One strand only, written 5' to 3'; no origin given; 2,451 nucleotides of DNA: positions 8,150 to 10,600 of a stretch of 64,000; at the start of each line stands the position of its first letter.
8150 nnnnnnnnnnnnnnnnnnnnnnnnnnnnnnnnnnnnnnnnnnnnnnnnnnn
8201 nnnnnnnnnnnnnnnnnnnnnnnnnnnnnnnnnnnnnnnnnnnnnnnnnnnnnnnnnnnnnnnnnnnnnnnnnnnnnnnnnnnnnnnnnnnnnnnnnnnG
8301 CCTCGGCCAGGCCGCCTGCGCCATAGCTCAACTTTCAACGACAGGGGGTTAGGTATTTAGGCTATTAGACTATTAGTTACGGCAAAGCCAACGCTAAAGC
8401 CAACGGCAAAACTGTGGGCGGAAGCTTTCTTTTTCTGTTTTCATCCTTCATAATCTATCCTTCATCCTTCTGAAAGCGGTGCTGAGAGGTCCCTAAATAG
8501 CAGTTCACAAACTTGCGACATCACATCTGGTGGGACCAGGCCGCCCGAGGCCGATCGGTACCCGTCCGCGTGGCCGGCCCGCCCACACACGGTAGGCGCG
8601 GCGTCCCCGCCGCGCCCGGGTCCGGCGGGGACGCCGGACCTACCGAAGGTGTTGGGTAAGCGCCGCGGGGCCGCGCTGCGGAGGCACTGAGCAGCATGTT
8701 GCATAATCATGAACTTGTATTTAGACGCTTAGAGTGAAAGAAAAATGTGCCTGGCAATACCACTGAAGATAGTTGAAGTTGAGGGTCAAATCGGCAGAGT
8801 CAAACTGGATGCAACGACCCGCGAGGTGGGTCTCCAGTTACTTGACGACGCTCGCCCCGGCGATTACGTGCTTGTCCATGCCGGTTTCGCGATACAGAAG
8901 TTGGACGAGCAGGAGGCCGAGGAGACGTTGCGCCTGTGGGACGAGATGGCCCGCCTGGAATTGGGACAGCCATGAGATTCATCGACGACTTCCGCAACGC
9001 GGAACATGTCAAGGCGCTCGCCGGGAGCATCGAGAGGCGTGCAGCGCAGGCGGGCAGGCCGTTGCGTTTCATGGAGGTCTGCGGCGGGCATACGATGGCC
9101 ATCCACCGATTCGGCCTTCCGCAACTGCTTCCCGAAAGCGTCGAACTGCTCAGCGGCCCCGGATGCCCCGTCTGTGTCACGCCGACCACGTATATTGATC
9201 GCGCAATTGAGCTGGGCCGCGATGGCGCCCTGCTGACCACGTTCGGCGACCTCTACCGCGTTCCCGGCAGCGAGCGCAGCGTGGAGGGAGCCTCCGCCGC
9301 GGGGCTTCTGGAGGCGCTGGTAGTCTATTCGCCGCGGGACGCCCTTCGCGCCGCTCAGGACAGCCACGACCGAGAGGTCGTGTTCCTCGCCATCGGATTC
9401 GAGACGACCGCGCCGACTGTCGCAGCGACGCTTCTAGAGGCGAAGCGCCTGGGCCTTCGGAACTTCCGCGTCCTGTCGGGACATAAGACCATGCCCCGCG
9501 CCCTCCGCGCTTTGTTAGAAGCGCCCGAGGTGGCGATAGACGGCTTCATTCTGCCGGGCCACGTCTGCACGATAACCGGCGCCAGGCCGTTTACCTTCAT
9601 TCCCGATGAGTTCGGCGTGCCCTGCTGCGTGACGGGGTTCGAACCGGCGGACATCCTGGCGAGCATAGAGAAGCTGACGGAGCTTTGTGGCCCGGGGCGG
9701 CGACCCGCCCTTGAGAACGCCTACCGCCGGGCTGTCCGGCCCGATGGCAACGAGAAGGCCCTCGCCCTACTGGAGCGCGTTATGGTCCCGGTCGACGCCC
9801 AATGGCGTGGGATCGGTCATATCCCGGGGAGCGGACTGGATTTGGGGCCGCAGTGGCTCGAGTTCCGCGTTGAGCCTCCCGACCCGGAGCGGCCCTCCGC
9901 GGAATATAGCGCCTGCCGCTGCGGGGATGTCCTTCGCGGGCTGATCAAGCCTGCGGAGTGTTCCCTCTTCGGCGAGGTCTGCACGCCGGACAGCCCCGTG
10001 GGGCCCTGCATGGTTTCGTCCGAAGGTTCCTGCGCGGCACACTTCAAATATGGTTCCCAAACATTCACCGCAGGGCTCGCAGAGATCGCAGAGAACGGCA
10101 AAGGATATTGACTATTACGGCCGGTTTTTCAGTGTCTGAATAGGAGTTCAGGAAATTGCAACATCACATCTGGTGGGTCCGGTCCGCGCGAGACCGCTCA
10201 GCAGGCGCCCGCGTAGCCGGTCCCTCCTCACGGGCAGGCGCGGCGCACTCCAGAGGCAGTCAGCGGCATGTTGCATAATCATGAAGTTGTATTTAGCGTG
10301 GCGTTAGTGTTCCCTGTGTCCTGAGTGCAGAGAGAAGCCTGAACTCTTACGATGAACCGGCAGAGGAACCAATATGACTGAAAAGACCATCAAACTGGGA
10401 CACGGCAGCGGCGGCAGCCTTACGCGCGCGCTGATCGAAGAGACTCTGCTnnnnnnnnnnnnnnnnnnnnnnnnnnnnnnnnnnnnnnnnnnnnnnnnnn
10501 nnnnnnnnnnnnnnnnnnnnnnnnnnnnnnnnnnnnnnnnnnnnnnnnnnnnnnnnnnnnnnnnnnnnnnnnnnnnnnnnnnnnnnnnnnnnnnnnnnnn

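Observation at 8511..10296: Two copies of a non-coding element with conserved, base-pair-compatible termini and divergent GC-rich cores, upstream of hypC and hypE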

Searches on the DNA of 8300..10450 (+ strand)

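Call 8: search_rna_families(source=window, start=8300, end=10450, threshold=evalue, max_evalue=10, show_alignments=3)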
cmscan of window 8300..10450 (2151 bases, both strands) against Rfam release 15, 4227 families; matches with E-value up to 10: 5.
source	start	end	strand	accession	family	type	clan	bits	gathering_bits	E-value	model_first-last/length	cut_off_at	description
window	8592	8616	+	RF02869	ncS025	Gene; sRNA;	-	19.4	46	1.9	53-77/85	no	Burkholderia sRNA 25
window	9601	9662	+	RF01516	v-snoRNA-1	Gene; snRNA; snoRNA; CD-box;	-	16.4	75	3.6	1-65/65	no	Human herpesvirus 1 small nucleolar RNA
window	10267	10400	-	RF02091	DAOA-AS1_2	Gene; lncRNA;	-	13.3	43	2.9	69-205/205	no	DAOA antisense RNA 1 conserved region 2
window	8601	8638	-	RF00457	IRES_mnt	Cis-reg; IRES;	-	11.1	100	9.1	121-158/203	no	Mnt IRES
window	8559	8727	-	RF02886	npcTB_6715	Gene; sRNA;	-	11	72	9.8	1-212/212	no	Mycobacterium sRNA 6715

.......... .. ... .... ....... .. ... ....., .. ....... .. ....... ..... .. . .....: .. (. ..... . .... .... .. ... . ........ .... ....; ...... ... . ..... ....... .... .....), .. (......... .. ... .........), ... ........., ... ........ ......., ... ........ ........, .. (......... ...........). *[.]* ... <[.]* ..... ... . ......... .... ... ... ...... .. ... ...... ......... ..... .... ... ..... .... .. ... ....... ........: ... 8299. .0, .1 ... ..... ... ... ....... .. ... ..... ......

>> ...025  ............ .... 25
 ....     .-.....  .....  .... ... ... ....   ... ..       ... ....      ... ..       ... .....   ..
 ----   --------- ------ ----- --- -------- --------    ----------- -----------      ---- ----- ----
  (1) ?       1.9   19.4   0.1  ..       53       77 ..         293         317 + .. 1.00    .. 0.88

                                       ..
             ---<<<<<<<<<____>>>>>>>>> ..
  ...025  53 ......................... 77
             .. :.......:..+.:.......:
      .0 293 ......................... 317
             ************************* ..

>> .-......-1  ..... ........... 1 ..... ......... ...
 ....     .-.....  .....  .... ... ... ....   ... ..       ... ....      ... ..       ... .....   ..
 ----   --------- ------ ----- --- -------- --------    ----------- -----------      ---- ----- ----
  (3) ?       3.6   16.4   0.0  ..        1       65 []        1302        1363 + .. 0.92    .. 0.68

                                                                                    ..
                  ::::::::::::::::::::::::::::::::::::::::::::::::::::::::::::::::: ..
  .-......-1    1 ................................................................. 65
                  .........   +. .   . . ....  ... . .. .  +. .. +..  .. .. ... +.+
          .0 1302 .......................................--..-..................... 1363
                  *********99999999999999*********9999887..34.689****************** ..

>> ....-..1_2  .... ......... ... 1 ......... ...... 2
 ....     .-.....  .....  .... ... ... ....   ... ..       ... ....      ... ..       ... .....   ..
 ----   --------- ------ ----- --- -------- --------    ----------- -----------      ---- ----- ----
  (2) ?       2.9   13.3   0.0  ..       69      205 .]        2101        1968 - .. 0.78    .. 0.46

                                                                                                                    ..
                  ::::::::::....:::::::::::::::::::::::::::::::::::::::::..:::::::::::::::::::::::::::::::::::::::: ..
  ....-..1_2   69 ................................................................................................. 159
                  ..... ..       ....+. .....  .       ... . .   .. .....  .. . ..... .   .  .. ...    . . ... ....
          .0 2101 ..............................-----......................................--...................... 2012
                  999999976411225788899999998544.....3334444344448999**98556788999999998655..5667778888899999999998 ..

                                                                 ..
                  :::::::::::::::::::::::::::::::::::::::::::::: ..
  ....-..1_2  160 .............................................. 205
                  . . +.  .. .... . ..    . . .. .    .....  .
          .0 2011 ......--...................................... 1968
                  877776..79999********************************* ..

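Call 68: search_dna_similar(query=window:10128-10315:+, collection=plasmids, mode=distant, max_evalue=1, max_rows=10)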
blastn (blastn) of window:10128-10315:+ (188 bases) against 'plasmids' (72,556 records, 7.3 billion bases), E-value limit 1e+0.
No match.
